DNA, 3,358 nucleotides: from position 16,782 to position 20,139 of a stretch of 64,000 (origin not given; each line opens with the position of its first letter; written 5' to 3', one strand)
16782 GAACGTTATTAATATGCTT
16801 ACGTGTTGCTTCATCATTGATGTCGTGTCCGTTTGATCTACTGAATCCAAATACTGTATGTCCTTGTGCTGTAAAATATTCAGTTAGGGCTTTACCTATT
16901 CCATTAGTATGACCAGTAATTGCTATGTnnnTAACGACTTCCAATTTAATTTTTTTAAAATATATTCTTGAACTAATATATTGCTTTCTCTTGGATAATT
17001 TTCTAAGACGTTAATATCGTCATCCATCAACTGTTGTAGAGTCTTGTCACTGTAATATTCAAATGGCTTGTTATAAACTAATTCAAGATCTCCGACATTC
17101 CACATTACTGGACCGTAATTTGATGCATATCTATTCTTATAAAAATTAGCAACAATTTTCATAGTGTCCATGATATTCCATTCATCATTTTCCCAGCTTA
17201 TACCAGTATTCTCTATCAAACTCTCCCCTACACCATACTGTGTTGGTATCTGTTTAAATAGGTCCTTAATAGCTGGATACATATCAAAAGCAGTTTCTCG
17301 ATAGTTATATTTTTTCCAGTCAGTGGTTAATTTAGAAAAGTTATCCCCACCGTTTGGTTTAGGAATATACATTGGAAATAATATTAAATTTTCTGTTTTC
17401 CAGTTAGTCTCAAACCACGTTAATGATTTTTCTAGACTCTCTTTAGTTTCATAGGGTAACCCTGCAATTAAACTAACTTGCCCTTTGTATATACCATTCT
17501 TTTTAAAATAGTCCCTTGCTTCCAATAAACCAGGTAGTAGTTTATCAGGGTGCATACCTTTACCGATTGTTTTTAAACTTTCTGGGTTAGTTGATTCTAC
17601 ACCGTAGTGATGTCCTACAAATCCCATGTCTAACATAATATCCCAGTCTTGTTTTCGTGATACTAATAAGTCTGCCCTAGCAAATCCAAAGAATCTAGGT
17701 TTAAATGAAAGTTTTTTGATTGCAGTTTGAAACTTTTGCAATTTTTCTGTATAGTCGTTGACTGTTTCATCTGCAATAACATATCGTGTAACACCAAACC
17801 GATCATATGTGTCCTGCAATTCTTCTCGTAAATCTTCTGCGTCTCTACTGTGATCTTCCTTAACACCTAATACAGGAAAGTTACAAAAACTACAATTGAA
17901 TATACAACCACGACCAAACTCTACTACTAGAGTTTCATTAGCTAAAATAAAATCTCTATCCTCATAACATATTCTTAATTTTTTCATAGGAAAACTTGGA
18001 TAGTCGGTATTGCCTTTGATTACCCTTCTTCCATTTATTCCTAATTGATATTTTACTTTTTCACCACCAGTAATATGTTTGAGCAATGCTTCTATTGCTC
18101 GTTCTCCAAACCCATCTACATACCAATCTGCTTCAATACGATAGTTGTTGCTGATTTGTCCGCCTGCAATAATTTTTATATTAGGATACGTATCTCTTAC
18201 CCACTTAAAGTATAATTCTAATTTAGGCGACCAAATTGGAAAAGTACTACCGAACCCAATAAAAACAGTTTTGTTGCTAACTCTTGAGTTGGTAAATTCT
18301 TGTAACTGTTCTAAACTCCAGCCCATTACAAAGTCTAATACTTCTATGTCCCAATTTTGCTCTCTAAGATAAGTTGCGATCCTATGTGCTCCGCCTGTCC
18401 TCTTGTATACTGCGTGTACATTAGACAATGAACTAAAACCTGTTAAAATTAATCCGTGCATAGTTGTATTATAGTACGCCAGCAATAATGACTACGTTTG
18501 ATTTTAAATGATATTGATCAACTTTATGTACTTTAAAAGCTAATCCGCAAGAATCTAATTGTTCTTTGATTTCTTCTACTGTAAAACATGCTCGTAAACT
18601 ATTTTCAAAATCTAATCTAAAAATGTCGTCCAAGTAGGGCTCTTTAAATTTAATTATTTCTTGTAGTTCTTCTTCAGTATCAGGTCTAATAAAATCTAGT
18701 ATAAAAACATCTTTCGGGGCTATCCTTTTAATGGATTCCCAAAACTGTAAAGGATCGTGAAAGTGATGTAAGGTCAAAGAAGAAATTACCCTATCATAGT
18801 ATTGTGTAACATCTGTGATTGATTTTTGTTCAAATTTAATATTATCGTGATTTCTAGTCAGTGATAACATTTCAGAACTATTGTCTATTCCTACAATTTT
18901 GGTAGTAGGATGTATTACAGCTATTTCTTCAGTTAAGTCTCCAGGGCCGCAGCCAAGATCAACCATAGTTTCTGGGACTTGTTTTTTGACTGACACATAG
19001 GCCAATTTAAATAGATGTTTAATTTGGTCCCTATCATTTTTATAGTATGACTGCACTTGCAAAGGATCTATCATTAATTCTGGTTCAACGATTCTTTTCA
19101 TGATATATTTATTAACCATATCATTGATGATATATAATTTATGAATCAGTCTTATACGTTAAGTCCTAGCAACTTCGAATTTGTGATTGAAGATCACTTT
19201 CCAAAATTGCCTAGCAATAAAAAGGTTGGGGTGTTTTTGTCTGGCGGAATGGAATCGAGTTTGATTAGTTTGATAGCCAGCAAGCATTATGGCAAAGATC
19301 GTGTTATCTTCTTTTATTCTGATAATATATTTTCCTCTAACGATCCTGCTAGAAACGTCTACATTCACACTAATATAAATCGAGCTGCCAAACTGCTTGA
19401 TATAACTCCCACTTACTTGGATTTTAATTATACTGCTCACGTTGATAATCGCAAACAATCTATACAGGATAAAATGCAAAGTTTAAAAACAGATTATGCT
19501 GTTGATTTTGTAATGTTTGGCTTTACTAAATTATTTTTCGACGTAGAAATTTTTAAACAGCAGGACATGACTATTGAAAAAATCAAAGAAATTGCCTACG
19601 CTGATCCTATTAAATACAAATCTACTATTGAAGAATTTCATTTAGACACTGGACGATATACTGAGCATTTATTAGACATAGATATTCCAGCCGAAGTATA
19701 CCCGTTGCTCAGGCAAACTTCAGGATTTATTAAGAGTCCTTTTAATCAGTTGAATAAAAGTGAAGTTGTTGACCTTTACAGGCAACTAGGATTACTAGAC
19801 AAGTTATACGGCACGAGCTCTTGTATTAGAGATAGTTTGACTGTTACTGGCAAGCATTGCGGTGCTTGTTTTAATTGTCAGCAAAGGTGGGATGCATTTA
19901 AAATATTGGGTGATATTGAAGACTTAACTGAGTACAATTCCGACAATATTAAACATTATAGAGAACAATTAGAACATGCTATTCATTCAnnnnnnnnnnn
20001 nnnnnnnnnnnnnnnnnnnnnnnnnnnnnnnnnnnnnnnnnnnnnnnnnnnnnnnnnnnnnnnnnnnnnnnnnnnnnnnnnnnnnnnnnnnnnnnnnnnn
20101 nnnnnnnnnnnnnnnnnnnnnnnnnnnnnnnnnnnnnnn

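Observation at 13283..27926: Fifteen-kb enzyme cluster: three radical-SAM enzymes (two B12-binding), three methyltransferases, a QueC-like PP-loop ATPase, SDR, paired cupins, several 2OG-Fe(II) oxygenase-like proteins, AhpD-like, GDSL hydrolase, class II aldolase and peroxiredoxin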

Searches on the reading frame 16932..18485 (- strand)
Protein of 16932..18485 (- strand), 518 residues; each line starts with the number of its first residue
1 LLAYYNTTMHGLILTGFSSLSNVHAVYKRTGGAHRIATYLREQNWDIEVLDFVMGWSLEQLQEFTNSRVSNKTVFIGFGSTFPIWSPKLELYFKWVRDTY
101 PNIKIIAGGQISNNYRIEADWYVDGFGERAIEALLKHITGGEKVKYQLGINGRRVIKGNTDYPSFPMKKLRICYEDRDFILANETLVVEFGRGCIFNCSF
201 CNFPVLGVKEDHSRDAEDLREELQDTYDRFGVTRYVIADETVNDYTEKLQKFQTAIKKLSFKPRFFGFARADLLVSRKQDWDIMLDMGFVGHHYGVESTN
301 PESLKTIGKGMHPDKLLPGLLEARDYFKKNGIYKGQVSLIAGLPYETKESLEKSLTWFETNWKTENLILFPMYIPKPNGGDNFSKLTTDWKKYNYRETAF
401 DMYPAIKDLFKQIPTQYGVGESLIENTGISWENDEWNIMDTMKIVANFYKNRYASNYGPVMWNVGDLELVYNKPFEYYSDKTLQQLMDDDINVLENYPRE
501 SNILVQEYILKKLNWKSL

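Call 4: search_protein_families(library=pfam, proteins=[window:16932-18485:-], max_evalue=0.01)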
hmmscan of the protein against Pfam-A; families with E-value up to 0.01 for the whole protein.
window:16932-18485:- (518 aa): 1 family
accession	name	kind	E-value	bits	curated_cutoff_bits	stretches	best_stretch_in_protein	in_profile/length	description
PF04055.27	Radical_SAM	-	3.7e-15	56.9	29.5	1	188-357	1-165/166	Radical SAM superfamily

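Call 10: search_dna_similar(query=window:16932-18485:-, collection=phages, mode=protein, max_rows=25)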
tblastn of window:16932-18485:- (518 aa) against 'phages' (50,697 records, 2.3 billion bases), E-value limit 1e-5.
Records with a match: 1; places in all: 1; records where one place covers at least 80% of the query: 0.
Best place of each record, by identity: <60% 1.
By first word of the organism name: Bacteriophage 1.
By host as written in the record: - 1.
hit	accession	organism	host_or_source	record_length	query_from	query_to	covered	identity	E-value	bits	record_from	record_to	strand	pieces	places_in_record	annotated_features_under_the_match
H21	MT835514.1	Bacteriophage sp.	human fecal samples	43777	174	355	35%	31.7%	5e-6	56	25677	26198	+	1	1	record has no annotation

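Call 11: search_protein_families(library=ncbifam, proteins=[window:16932-18485:-], max_evalue=0.01)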
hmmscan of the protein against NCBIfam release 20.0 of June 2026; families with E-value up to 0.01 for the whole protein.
window:16932-18485:- (518 aa): 14 families
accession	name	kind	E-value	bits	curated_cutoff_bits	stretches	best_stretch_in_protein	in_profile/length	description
TIGR04072.2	rSAM_ladder_B12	equivalog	1.9e-17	63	360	1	117-357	119-345/443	lipid biosynthesis B12-binding/radical SAM protein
TIGR04479.1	bcpD_PhpK_rSAM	subfamily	7.7e-17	60.8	600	1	33-359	75-407/504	PhpK family radical SAM P-methyltransferase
TIGR04013.1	B12_SAM_MJ_1487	hypoth_equivalog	4.2e-12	45.6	251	1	84-228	51-194/382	TIGR04013 family B12-binding domain/radical SAM domain-containing protein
NF050148.1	rSAM_ApyD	equivalog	6.7e-11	41.3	750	1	182-401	196-407/645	RiPP biosynthesis radical SAM protein ApyD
TIGR04385.1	B12_rSAM_cofa1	equivalog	5.1e-10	39.1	450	1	184-315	194-323/438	B12 lower ligand biosynthesis radical SAM protein BzaD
TIGR03471.1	HpnJ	equivalog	1.2e-09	37.6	577.6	1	188-358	200-362/472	hopanoid biosynthesis associated radical SAM protein HpnJ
TIGR02026.1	BchE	equivalog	1.8e-09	37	481.35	1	181-396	190-402/497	magnesium-protoporphyrin IX monomethyl ester anaerobic oxidative cyclase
TIGR04014.1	B12_SAM_MJ_0865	equivalog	5.2e-09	35.4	360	1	186-355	161-330/434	methyl-coenzyme M reductase glutamine C-methyltransferase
TIGR04367.1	HpnR_B12_rSAM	equivalog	2.7e-08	32.8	650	1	34-325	26-322/490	hopanoid C-3 methylase HpnR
TIGR03975.1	rSAM_ocin_1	subfamily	6.4e-07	28.2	281.85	1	62-312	118-386/606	RiPP maturation radical SAM C-methyltransferase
NF038361.1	rSAM_Sden_1168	equivalog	1.1e-05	24.2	575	1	187-360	284-450/560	Sden_1168 family B12-binding radical SAM P-methyltransferase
NF045585.1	rSAM_slr0320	equivalog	0.00019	20.1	775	1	174-305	229-356/511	photosystem II high light acclimation radical SAM protein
TIGR00089.1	TIGR00089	subfamily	0.0029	16.5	251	0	185-253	140-209/429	MiaB/RimO family radical SAM methylthiotransferase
NF033070.1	rSAM_AprD4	equivalog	0.0051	15.7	500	1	192-357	203-362/456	AprD4 family radical SAM diol-dehydratase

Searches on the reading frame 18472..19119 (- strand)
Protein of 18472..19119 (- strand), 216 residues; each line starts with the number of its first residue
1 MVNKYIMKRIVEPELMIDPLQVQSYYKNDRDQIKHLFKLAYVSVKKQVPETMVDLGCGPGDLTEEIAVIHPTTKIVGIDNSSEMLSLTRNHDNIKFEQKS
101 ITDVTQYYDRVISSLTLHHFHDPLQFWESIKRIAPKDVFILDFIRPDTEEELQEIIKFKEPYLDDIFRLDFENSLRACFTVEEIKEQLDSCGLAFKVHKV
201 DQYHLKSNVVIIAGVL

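Call 4: search_protein_families(library=pfam, proteins=[window:18472-19119:-], max_evalue=0.01)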
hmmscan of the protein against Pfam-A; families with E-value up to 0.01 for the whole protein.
window:18472-19119:- (216 aa): 11 families
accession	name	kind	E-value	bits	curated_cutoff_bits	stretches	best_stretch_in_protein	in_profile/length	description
PF13847.12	Methyltransf_31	-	2.4e-16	60.2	27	1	51-163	6-129/145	Methyltransferase domain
PF13649.12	Methyltransf_25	-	1.8e-12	48.2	27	1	53-133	2-92/97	Methyltransferase domain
PF08241.18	Methyltransf_11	-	1.7e-11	45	21.2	1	53-134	1-87/95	Methyltransferase domain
PF13489.12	Methyltransf_23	-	1.2e-10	41.8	27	1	40-141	14-116/164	Methyltransferase domain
PF08242.18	Methyltransf_12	-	5.4e-10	40.3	30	1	53-133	1-91/98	Methyltransferase domain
PF01209.24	Ubie_methyltran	-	0.00062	19.6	20.1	1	45-91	44-91/233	ubiE/COQ5 methyltransferase family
PF13679.12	Methyltransf_32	-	0.0013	19.2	27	1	32-93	5-75/143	Methyltransferase domain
PF05175.20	MTS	-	0.0015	18.6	23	1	46-91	29-74/170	Methyltransferase small domain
PF01728.25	FtsJ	-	0.0022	18.4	24.1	1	50-106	23-80/181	FtsJ-like methyltransferase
PF02390.23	Methyltransf_4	-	0.0042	17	24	0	51-84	4-37/173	Putative methyltransferase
PF24675.1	NpmA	-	0.0091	15.7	60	0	43-86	18-61/214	16S rRNA (adenine(1408)-N(1))-methyltransferase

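Call 11: search_protein_families(library=ncbifam, proteins=[window:18472-19119:-], max_evalue=0.01)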
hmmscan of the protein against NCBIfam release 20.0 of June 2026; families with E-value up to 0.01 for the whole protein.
window:18472-19119:- (216 aa): 31 families (the best 25 are shown)
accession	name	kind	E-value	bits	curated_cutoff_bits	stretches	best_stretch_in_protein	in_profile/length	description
TIGR02072.1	BioC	equivalog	3.1e-12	46.8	184.95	1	45-178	29-170/244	malonyl-ACP O-methyltransferase BioC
NF010703.0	PRK14103.1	equivalog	2.1e-11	43.7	320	1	41-120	22-102/256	trans-aconitate 2-methyltransferase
NF002463.0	PRK01683.1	equivalog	5.9e-10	39.2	297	1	43-102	26-86/258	trans-aconitate 2-methyltransferase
NF001244.0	PRK00216.1-5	equivalog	6.8e-09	35.4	216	1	43-156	43-168/236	bifunctional demethylmenaquinone methyltransferase/2-methoxy-6-polyprenyl-1,4-benzoquinol methylase UbiE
TIGR01934.1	MenG_MenH_UbiE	subfamily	4.3e-08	32.7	158.35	1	43-156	34-156/223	ubiquinone/menaquinone biosynthesis methyltransferase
NF004452.0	PRK05785.1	equivalog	6.9e-08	32.2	207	1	34-148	39-151/228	hypothetical protein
TIGR01983.1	UbiG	equivalog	8.7e-08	31.7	102.95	1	46-144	47-154/228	bifunctional 2-polyprenyl-6-hydroxyphenol methylase/3-demethylubiquinol 3-O-methyltransferase UbiG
NF043040.1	corrin_prot_MT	hypoth_equivalog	2.1e-07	30.6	180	1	49-121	42-124/216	corrinoid protein-associated methyltransferase CpaM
NF004851.0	PRK06202.1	equivalog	3.2e-07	30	243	1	44-190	56-213/237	hypothetical protein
TIGR02021.1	BchM-ChlM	equivalog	2.8e-06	26.9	158.9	1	49-121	55-132/218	magnesium protoporphyrin IX methyltransferase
TIGR02469.1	CbiT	equivalog_domain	4.9e-06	26.8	78.3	1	43-103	16-75/124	precorrin-6Y C5,15-methyltransferase (decarboxylating) subunit CbiT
NF045667.1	MTase_DVU1556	equivalog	0.00011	21.7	155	1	47-197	21-164/213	DVU_1556 family methyltransferase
TIGR00740.1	TIGR00740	equivalog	0.0002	21.1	193.3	1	49-93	53-100/239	carboxy-S-adenosyl-L-methionine synthase CmoA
TIGR04074.1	bacter_Hen1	equivalog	0.00025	19.7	340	1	43-98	277-330/462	3' terminal RNA ribose 2'-O-methyltransferase Hen1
TIGR04345.1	ovoA_Cterm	equivalog_domain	0.00037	20.1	170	0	85-141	109-169/242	putative 4-mercaptohistidine N1-methyltransferase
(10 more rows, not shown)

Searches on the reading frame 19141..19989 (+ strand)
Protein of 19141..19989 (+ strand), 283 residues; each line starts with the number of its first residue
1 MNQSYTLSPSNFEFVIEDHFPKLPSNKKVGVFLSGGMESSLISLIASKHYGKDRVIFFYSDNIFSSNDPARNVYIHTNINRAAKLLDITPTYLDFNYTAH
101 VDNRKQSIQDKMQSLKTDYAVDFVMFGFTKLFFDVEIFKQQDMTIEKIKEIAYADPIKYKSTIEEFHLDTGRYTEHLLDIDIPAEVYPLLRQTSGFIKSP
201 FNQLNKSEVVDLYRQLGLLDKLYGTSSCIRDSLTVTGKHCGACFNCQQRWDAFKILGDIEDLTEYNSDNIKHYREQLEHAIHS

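Call 4: search_protein_families(library=pfam, proteins=[window:19141-19989:+], max_evalue=0.01)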
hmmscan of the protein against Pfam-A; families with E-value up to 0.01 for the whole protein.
window:19141-19989:+ (283 aa): 3 families
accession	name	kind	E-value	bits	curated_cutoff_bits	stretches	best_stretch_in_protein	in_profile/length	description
PF06508.19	QueC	-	5.5e-10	39.5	22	1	197-255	154-208/210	Queuosine biosynthesis protein QueC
PF00733.27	Asn_synthase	-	0.00031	20.9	21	1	25-51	16-42/354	Asparagine synthase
PF02540.23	NAD_synthase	-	0.00035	20.2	21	1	21-105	14-96/242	NAD synthase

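Call 11: search_protein_families(library=ncbifam, proteins=[window:19141-19989:+], max_evalue=0.01)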
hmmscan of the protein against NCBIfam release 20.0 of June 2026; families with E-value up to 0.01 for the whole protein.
window:19141-19989:+ (283 aa): 6 families
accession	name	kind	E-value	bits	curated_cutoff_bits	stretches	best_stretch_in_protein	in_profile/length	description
TIGR00364.1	TIGR00364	equivalog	2.5e-07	30.5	150.3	1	197-249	152-201/201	7-cyano-7-deazaguanine synthase QueC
TIGR01536.1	asn_synth_AEB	equivalog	3.8e-05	22.9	267.1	1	23-101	249-321/517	asparagine synthase (glutamine-hydrolyzing)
NF006949.0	PRK09431.1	equivalog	0.00037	19.1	499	1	22-51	223-252/554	asparagine synthase B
NF041925.1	QatC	equivalog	0.001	18.1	280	1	197-274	253-335/398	Qat anti-phage system QueC-like protein QatC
NF010587.0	PRK13980.1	equivalog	0.0019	17.4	255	1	27-99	32-105/267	NAD+ synthase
TIGR00268.2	TIGR00268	equivalog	0.0023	17.3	150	0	23-127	10-118/259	ATP-dependent sacrificial sulfur transferase LarE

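Call 41: search_protein_families(library=phrogs, proteins=[window:19141-19989:+], max_evalue=0.001)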
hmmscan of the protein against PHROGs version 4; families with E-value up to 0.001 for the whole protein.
window:19141-19989:+ (283 aa): 1 family
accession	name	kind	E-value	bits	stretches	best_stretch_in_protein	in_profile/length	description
phrog_1550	-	moron, auxiliary metabolic gene and host takeover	2.3e-12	47.4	2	197-268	295-361/418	QueC-like queuosine biosynthesis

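Call 73: search_solved_structures(query=window:19141-19989:+, max_evalue=1)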
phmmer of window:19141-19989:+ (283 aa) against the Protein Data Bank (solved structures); distinct sequences matched with E-value up to 1: 7.
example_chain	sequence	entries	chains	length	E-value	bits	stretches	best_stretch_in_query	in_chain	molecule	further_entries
3hl3_A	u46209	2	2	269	0.0074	19.4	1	46-139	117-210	Glucose-1-phosphate thymidylyltransferase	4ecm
8cnz_A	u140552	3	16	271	0.054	16.5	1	25-128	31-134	NAD_synthase domain-containing protein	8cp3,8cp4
1q15_A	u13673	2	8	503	0.3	14.1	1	24-54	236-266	CarA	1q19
2e18_A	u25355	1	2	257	0.66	13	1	20-92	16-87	NH(3)-dependent NAD(+) synthetase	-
3bl5_A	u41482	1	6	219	0.66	13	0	196-251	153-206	Queuosine biosynthesis protein queC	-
2vxo_A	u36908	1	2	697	0.71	12.9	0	24-223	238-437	GMP SYNTHASE [GLUTAMINE-HYDROLYZING]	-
5us8_A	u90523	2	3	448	0.92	12.5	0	20-69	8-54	Argininosuccinate synthase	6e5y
